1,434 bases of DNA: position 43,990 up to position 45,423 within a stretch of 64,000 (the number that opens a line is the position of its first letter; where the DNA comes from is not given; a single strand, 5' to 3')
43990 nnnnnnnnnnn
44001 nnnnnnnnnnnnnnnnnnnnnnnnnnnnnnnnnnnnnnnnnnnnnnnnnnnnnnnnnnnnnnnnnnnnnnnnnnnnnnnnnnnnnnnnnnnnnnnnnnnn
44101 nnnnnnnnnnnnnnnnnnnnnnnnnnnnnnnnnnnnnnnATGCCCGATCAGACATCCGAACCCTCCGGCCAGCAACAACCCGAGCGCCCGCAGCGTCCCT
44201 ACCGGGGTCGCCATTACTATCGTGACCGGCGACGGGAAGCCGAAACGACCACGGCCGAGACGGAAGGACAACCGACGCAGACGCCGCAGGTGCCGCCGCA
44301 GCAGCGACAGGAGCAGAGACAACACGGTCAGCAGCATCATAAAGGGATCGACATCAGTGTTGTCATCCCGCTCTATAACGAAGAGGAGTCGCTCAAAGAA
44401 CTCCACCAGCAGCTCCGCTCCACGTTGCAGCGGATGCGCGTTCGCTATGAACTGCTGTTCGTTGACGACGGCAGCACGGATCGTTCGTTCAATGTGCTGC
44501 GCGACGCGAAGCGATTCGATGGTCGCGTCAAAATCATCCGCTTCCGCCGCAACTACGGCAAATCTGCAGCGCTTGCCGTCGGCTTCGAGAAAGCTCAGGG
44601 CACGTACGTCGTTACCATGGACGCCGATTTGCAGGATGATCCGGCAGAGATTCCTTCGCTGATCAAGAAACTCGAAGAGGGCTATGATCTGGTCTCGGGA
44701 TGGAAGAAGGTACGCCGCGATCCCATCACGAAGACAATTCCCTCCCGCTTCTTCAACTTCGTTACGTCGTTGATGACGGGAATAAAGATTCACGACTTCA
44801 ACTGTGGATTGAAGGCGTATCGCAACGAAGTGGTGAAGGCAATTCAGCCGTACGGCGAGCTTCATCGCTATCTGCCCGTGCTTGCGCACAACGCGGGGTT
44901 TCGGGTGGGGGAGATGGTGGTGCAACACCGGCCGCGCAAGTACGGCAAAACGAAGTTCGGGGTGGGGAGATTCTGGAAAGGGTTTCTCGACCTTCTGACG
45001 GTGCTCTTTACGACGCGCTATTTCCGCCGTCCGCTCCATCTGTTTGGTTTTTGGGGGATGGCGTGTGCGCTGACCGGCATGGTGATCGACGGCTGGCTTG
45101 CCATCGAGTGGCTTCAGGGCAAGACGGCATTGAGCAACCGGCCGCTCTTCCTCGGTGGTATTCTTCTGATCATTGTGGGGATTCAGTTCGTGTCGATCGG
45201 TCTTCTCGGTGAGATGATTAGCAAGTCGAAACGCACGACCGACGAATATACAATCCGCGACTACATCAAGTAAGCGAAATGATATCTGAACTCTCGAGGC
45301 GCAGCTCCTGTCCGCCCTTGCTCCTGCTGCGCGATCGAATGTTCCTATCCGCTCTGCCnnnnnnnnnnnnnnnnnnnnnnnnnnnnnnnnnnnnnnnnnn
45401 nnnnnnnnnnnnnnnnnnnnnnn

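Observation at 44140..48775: CsbB/GtrB-like GT2 plus YfhO GT-C pair: a periplasmic polymer glycosylation module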

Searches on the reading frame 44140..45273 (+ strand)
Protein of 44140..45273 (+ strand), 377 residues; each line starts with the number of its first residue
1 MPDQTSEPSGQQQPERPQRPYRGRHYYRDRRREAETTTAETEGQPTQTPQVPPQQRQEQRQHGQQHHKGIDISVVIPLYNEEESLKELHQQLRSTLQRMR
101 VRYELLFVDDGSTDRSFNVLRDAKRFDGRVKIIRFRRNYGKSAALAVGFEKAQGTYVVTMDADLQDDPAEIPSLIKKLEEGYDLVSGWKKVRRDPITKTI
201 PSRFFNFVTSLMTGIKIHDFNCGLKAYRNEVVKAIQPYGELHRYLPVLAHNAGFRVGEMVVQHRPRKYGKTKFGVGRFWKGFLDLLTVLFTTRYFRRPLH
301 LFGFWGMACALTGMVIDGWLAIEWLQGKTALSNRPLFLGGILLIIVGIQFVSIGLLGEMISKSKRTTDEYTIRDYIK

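Call 3: search_protein_families(library=pfam, proteins=[window:44140-45273:+], max_evalue=0.01)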
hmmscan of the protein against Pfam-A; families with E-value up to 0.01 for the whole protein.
window:44140-45273:+ (377 aa): 5 families
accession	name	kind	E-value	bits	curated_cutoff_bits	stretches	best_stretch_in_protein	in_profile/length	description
PF00535.33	Glycos_transf_2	-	3.2e-34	118.7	23.3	1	73-234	1-166/168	Glycosyl transferase family 2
PF13641.12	Glyco_tranf_2_3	-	6.1e-08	33.4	27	1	72-195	3-129/230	Glycosyltransferase like family 2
PF10111.15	Glyco_tranf_2_2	-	7.3e-08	32.7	27.3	1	73-164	1-92/276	Glycosyltransferase like family 2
PF13733.12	Glyco_transf_7N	-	0.00095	19.2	27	1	70-118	47-94/134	N-terminal region of glycosyl transferase group 7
PF13506.12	Glyco_transf_21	-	0.0023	17.9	21.7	1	141-223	18-102/174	Glycosyl transferase family 21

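Call 9: search_protein_families(library=ncbifam, proteins=[window:44140-45273:+], max_evalue=0.01)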
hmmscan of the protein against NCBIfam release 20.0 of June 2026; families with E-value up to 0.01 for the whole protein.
window:44140-45273:+ (377 aa): 26 families (the best 25 are shown)
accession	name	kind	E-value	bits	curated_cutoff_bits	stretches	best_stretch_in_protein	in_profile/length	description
NF007986.1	PRK10714.1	equivalog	7e-59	199.4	529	1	71-362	7-295/316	undecaprenyl-phosphate 4-deoxy-4-formamido-L-arabinose transferase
NF047588.1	GlcsyltransPgfSStrep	equivalog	6.4e-48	163.5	500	1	71-362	2-289/308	glycosyltransferase PgfS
TIGR04182.1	glyco_TIGR04182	equivalog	4e-22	79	325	1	71-367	1-289/293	S-layer glycoprotein N-glycosyltransferase AglJ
TIGR03937.1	PgaC_IcaA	equivalog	2.9e-17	62.7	422.3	1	57-183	32-155/407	poly-beta-1,6-N-acetyl-D-glucosamine synthase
NF007482.0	PRK10073.1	equivalog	6.5e-15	54.9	423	1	71-174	7-106/334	glycosyltransferase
NF041391.1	DPhHxTase_Halo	equivalog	3.5e-14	52.3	375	1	79-271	4-190/213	dolichyl-phosphate hexose transferase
TIGR03965.1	mycofact_glyco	equivalog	1.3e-12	47.4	280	1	69-178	73-179/467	mycofactocin biosynthesis glycosyltransferase MftF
NF041875.1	EPS_EpsD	equivalog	2e-12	47.2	370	1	72-186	1-112/325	exopolysaccharide biosynthesis glycosyltransferase EpsD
NF047683.1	TeichurnBiosyTuaG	equivalog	2.2e-12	47.2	400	1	71-165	7-98/252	teichuronic acid biosynthesis protein TuaG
TIGR03111.1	glyc2_xrt_Gpos1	hypoth_equivalog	8.4e-12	44.6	363.95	1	66-184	45-162/439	TIGR03111 family XrtG-associated glycosyltransferase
TIGR04283.1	glyco_like_mftF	equivalog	2.7e-11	43.5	182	1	72-177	1-95/221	TIGR04283 family arsenosugar biosynthesis glycosyltransferase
NF045692.1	OglycostaseCruG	equivalog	4.7e-11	42.3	600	1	68-186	39-161/386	2'-O-glycosyltransferase CruG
NF058614.1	PPMAGASynPpgS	equivalog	5.7e-10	39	370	1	71-235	1-165/226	polyprenyl-phospho-N-acetylgalactosaminyl synthase PpgS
NF010496.0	PRK13915.1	equivalog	8e-10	38.3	262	1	65-177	26-141/307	glucosyl-3-phosphoglycerate synthase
NF038302.1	EPS_HpsE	equivalog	3.1e-09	36.3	300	1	70-164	1-97/307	hormogonium polysaccharide biosynthesis glycosyltransferase HpsE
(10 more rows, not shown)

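Call 16: search_solved_structures(query=window:44140-45273:+, max_evalue=0.00001)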
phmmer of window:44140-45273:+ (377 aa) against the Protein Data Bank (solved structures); distinct sequences matched with E-value up to 0.00001: 13.
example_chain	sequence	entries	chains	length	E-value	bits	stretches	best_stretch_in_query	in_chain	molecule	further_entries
9hwj_A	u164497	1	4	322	9.5e-50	173.3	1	71-362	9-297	Undecaprenyl-phosphate 4-deoxy-4-formamido-L-arabinose transferase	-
9bhc_C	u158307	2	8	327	1.6e-48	169.3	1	72-362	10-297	Undecaprenyl-phosphate 4-deoxy-4-formamido-L-arabinose transferase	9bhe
8vxh_A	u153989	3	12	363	2.1e-48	168.8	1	72-362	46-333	Undecaprenyl-phosphate 4-deoxy-4-formamido-L-arabinose transferase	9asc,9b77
5eke_A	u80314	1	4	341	2.9e-41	145.3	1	66-362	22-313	Uncharacterized glycosyltransferase sll0501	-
5ekp_C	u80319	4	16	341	6.7e-41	144.2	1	66-362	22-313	Uncharacterized glycosyltransferase sll0501 | Glycosyltransferase sll0501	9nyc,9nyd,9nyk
9nye_A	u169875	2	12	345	6.7e-41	144.1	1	66-362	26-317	Glycosyltransferase sll0501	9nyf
5mlz_A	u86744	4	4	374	3.1e-20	76.2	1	68-235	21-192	Dolichol monophosphate mannose synthase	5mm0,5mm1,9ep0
5hea_A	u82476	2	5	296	3.2e-10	43.2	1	70-165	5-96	Putative glycosyltransferase (GalT1)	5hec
2z87_A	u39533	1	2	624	1.7e-09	40.8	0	71-178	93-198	Chondroitin synthase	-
2z86_A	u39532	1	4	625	1.7e-09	40.8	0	71-178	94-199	Chondroitin synthase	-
6p61_A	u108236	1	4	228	1.5e-08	37.7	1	63-165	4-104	Glycosyltransferase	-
8bz8_A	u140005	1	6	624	2e-06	30.7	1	66-191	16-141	Glycosyltransferase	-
8bz4_A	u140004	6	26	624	2e-06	30.7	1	66-191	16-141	Glycosyltransferase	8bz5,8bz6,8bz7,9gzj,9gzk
